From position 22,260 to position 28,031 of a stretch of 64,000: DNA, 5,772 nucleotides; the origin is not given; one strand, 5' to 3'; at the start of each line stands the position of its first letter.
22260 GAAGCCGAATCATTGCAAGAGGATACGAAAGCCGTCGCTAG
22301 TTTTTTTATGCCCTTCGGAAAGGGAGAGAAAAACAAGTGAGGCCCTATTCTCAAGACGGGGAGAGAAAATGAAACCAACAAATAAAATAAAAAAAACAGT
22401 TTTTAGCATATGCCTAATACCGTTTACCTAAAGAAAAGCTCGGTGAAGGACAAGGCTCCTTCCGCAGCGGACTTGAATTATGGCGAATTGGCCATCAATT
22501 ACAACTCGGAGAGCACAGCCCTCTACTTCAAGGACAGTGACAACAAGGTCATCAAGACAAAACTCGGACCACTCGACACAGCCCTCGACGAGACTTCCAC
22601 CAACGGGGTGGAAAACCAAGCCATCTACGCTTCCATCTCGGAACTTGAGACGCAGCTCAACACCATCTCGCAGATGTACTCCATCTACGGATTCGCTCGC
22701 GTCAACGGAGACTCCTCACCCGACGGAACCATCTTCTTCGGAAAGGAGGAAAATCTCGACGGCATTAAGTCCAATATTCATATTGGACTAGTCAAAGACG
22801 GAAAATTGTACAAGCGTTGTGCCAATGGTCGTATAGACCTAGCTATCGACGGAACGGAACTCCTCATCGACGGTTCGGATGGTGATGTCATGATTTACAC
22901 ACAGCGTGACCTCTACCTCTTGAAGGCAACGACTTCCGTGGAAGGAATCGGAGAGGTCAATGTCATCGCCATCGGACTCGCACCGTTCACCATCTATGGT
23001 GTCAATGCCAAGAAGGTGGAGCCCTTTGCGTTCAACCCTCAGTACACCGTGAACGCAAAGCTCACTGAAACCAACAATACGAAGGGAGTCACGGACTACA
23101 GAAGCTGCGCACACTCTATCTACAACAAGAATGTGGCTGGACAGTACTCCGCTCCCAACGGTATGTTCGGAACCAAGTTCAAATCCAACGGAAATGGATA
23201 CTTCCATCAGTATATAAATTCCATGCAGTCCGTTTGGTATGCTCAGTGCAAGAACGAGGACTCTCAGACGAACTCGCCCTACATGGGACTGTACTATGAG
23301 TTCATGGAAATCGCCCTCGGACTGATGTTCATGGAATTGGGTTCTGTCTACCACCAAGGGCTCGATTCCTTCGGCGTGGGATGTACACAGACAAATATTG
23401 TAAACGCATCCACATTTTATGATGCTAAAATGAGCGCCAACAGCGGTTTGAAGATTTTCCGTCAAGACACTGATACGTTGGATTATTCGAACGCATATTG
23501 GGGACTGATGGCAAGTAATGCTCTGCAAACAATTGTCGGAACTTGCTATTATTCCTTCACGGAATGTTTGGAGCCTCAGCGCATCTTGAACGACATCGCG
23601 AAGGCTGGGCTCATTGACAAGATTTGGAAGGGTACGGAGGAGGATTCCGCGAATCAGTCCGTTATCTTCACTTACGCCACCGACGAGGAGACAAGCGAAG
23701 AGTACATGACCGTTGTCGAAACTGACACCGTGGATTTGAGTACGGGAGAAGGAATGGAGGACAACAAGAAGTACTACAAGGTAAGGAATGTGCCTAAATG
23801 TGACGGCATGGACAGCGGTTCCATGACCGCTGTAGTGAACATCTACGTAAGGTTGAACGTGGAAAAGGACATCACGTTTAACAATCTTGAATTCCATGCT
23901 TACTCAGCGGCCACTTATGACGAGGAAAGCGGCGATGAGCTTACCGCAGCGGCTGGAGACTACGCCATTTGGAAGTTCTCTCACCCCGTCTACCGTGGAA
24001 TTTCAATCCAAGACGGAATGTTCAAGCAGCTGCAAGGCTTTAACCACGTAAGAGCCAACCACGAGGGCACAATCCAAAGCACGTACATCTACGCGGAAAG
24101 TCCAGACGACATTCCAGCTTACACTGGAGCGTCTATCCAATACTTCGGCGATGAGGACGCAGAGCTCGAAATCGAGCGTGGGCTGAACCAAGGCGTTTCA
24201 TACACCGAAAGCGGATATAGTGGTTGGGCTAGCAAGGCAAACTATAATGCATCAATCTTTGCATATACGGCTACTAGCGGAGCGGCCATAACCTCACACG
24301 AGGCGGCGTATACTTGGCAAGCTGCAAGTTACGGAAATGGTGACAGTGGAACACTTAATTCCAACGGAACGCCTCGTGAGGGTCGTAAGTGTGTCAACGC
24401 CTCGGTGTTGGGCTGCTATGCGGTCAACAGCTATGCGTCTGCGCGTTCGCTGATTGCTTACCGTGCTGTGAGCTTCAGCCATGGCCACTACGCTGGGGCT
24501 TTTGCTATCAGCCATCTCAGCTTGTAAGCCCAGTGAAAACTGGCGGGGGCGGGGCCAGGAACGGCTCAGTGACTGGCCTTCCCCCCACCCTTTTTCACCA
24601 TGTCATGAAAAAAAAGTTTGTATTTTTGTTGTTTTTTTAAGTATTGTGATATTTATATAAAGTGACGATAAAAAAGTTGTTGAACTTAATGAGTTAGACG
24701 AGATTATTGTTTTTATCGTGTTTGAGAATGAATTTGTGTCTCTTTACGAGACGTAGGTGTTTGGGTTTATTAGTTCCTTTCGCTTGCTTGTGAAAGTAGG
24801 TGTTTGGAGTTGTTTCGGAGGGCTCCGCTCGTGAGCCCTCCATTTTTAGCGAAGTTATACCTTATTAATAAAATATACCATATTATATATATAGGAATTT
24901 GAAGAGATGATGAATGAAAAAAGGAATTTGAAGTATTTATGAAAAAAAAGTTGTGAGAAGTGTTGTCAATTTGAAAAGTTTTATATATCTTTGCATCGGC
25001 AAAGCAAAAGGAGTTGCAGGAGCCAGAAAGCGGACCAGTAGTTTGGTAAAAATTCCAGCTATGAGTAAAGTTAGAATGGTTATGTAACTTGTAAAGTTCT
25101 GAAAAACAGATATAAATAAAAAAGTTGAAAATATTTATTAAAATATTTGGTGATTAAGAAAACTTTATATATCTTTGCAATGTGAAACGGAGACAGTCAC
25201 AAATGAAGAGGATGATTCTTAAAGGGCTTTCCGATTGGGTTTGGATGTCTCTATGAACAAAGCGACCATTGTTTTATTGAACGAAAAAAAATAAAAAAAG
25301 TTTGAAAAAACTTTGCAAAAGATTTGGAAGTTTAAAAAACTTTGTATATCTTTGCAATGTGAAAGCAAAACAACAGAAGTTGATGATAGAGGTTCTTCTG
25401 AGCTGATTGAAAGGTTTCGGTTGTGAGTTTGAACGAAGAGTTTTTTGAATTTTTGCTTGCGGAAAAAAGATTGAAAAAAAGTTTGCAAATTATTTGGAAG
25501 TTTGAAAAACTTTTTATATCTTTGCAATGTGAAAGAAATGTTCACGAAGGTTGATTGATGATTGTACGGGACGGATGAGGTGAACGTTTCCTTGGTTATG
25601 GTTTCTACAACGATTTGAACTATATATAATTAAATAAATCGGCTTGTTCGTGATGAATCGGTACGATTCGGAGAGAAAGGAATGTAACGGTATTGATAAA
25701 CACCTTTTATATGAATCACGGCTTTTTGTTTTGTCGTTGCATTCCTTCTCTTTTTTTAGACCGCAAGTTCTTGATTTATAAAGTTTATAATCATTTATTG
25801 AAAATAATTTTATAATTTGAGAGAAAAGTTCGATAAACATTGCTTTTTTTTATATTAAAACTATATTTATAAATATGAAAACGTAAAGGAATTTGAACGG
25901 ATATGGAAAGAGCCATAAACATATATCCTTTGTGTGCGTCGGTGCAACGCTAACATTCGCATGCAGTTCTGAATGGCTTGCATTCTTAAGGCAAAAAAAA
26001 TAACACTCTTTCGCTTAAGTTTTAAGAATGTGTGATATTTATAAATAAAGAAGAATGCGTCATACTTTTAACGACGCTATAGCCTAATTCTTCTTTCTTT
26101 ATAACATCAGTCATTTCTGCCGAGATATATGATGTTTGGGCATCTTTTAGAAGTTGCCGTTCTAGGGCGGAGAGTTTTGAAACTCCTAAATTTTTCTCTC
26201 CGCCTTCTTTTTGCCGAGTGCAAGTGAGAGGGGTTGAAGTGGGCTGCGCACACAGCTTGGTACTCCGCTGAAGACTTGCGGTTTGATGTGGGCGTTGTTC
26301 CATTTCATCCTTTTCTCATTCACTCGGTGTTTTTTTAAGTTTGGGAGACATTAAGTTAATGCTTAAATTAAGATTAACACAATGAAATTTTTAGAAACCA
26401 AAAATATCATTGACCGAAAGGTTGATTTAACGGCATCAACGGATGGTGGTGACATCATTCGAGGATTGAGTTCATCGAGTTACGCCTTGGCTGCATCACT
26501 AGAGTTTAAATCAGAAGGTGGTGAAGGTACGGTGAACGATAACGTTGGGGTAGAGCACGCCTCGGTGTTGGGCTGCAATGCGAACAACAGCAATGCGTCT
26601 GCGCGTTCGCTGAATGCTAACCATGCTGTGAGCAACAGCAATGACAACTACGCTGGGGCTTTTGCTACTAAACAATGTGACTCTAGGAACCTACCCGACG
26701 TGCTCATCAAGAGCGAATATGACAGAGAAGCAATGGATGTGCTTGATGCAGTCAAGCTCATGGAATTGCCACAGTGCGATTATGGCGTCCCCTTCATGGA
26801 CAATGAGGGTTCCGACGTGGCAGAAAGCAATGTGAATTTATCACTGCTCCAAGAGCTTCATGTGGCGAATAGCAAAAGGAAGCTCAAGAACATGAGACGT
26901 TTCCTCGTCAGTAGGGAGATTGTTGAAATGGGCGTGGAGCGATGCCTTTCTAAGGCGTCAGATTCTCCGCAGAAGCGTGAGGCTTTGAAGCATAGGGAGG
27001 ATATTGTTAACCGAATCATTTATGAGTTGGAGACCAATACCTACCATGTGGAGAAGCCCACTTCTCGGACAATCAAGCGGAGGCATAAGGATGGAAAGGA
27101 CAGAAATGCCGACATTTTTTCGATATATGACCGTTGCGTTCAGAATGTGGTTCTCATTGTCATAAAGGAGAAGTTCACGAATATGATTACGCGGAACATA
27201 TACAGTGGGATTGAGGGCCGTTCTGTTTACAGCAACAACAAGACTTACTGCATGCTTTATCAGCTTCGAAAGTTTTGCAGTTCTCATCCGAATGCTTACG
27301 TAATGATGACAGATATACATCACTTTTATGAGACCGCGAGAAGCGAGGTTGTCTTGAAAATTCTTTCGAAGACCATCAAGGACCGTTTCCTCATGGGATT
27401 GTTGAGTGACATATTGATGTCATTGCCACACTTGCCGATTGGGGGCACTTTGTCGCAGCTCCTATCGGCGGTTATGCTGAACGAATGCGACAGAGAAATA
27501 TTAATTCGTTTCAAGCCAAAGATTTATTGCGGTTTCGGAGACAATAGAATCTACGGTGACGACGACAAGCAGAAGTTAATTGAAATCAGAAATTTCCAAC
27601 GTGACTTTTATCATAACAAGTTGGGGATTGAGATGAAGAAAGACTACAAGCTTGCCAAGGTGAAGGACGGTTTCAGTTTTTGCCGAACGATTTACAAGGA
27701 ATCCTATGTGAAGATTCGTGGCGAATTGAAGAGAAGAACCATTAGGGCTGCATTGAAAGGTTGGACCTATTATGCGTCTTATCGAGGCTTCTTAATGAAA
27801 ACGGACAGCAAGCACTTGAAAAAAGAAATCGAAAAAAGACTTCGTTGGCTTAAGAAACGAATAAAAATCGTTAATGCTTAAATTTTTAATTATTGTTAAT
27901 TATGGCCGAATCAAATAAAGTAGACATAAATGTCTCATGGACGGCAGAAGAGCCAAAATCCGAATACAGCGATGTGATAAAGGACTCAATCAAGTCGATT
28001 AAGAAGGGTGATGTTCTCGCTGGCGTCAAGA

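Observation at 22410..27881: Complete phage diversity-generating retroelement with adenine-specific VR/TR pair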

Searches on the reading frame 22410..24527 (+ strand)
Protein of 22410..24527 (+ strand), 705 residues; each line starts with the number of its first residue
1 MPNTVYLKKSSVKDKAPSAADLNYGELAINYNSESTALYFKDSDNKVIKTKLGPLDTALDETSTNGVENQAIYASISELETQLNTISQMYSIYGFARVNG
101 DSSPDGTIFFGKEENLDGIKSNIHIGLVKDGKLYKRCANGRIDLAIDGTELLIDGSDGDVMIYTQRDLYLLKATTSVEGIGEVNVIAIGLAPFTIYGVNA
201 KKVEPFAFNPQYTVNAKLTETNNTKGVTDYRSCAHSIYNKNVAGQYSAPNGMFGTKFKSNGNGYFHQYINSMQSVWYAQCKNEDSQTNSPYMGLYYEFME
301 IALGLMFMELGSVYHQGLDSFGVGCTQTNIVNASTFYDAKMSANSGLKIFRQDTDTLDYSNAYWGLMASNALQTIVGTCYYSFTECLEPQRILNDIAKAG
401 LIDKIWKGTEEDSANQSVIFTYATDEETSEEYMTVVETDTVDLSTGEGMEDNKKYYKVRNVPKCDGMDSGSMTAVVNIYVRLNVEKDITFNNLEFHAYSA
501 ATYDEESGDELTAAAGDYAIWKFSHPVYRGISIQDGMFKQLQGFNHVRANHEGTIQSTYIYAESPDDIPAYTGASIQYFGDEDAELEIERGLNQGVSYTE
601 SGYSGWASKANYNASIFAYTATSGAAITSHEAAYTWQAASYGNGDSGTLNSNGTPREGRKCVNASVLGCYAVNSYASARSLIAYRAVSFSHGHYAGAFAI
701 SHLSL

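Call 9: search_protein_families(library=pfam, proteins=[window:22410-24527:+], max_evalue=0.01)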
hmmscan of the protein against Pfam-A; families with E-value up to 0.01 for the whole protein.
window:22410-24527:+ (705 aa): 0 families

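Call 10: search_protein_families(library=phrogs, proteins=[window:22410-24527:+], max_evalue=0.001)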
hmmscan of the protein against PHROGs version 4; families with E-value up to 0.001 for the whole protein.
window:22410-24527:+ (705 aa): 0 families

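Call 45: find_homologous_proteins(query=window:22410-24527:+, max_evalue=0.00001)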
Query window:22410-24527:+ (705 aa): 264 proteins with E <= 0.00001 among 8000 candidates; the best 120 are listed.
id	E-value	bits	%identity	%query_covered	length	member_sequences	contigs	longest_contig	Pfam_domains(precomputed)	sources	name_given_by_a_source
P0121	0.0e+0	1574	99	100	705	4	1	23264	-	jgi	jgi:hypothetical protein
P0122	0.0e+0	1364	87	100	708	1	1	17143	-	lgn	-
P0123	3.0e-201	688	51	99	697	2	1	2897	-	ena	-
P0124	1.0e-200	687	51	99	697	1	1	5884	-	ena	-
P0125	1.6e-200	686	51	99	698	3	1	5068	-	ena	-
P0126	1.9e-200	686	51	99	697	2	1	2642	-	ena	-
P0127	2.1e-200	686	51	99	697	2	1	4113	-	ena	-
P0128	1.4e-199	683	51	99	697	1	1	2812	-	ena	-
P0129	1.6e-199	683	51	99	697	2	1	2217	-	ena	-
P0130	2.2e-199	682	51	99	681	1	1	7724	-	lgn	-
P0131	2.1e-198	679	51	99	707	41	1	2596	-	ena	-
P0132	1.3e-197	676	51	99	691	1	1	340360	-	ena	-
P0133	4.9e-197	675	50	99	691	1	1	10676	-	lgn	-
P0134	1.7e-196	673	51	99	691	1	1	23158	-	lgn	-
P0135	2.3e-196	672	50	99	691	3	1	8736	-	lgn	-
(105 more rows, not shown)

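Call 59: predict_structure(alignment_id=A5)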
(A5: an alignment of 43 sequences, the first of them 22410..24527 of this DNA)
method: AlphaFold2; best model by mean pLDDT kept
length: 705 residues; sequences in the alignment: 43
mean_pLDDT: 68.3   pTM: 0.72
mean pLDDT of the five models: 68.3, 67.2, 66.4, 65.3, 63.5
residues with pLDDT >= 90: 51; 70-90: 325; 50-70: 175; < 50: 154
segments of 3 or more residues with pLDDT < 50: 1-13, 31-35, 52-59, 85-89, 212-218, 228-250, 261-263, 265-294, 326-328, 360-385, 535-537, 688-705
pLDDT, mean of each block of 10 residues (from residue 1): 34 60 61 55 68 49 50 52 52 85 67 87 76 76 82 57 80 85 89 85 69 48 50 43 43 56 46 35 40 55 84 74 57 84 80 63 35 40 59 90 90 88 89 86 88 89 86 88 76 74 80 78 81 55 78 88 68 72 87 84 77 82 66 72 64 84 73 62 58 37 28
secondary structure, 60 per line:
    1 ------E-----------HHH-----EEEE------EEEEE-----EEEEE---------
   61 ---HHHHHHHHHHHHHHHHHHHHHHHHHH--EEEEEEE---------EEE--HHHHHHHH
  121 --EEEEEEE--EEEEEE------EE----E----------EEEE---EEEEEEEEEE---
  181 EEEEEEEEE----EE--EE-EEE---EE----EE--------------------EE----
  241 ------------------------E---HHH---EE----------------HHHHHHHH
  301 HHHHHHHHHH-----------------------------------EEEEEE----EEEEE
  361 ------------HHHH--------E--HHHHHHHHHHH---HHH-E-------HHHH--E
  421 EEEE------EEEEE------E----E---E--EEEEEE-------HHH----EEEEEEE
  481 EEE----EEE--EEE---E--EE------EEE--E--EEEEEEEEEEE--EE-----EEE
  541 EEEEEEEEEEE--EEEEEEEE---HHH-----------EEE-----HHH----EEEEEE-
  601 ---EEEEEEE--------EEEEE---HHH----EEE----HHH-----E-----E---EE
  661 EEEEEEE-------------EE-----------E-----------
elements in order (helices of 4 or more, strands of 3 or more residues): E27-30 E37-41 E47-51 H64-89 E92-98 E108-110 H113-120 E123-129 E132-137 E161-164 E168-177 E181-189 E201-203 H293-310 E346-351 E356-360 H373-376 H388-398 H414-417 E420-424 E431-435 E454-459 E474-483 E488-490 E493-495 E510-512 E518-528 E538-551 E554-561 E579-581 E594-599 E604-610 E619-623 E634-636 E659-667

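Call 96: fold_search(model_id=the predicted structure, library=viral)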
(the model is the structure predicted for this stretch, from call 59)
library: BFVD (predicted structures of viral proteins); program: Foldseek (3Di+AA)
matches with E <= 10: 707; with E <= 0.001: 12
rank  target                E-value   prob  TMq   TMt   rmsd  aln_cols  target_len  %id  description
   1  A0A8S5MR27            8.0e-51  1.00  0.70  0.54  15.4       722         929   32  Uncharacterized protein [Siphoviridae sp. ctA4S13]
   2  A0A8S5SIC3            2.4e-20  1.00  0.51  0.56   8.9       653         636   17  Receptor binding complex (Fragment) [Myoviridae sp. ct04y17]
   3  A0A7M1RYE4            3.9e-11  1.00  0.40  0.40  14.2       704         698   12  Uncharacterized protein [uncultured phage cr85_1]
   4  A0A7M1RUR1            8.8e-10  1.00  0.32  0.39  22.7       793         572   12  Tail fiber protein [uncultured phage cr55_1]
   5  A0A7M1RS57            1.9e-09  1.00  0.39  0.39  14.4       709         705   12  Uncharacterized protein [uncultured phage cr7_1]
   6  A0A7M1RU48            2.7e-09  1.00  0.38  0.38  16.8       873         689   10  Uncharacterized protein [uncultured phage cr130_1]
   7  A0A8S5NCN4            2.8e-06  1.00  0.29  0.29  26.9       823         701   10  Uncharacterized protein [Siphoviridae sp. ctUse40]
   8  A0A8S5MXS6            3.7e-06  1.00  0.29  0.36  10.7       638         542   10  Tail collar fiber protein [Myoviridae sp. ctRRy11]
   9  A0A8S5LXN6            6.1e-06  1.00  0.26  0.34  27.6       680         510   10  Uncharacterized protein [CrAss-like virus sp. ctRQZ5]
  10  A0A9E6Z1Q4            8.6e-05  0.99  0.27  0.33  23.0       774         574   10  (no name in the UniProt tables at hand)
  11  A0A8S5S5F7            1.6e-04  0.98  0.29  0.32  19.3       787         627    9  Tail collar fiber protein [Caudovirales sp. ctaix4]
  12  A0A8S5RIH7            6.2e-04  1.00  0.15  0.44   3.5       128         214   15  Uncharacterized protein [virus sp. ctML55]
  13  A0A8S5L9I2            4.5e-03  1.00  0.07  0.43  10.0        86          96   16  Uncharacterized protein [Myoviridae sp. ctPuP5]
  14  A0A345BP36            5.0e-03  0.91  0.13  0.13  13.6       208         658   12  Chromosome segregation protein [crAssphage sp. isolate ctcc615]
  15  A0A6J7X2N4            6.2e-03  0.44  0.07  0.05  28.9       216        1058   24  Uncharacterized protein [uncultured Caudovirales phage]
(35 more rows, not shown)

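Call 97: search_protein_families(library=ncbifam, proteins=[window:22410-24527:+], max_evalue=0.01)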
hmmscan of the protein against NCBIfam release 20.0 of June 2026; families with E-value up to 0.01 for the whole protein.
window:22410-24527:+ (705 aa): 0 families

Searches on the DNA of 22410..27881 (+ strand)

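Call 6: search_dna_similar(query=window:22410-27881:+, collection=phages, mode=near, max_rows=20)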
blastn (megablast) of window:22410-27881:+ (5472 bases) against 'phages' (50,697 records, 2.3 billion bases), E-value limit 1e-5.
No match.

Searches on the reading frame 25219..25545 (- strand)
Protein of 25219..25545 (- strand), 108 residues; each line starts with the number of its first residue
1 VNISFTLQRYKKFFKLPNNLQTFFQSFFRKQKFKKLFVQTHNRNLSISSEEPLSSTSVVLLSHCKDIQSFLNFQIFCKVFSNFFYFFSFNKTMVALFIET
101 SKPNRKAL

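Call 49: search_protein_families(library=pfam, proteins=[window:25219-25545:-], max_evalue=1)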
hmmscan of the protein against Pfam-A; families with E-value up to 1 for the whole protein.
window:25219-25545:- (108 aa): 0 families

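Call 82: search_protein_families(library=phrogs, proteins=[window:25219-25545:-], max_evalue=0.001)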
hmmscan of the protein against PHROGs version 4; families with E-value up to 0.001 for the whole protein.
window:25219-25545:- (108 aa): 0 families
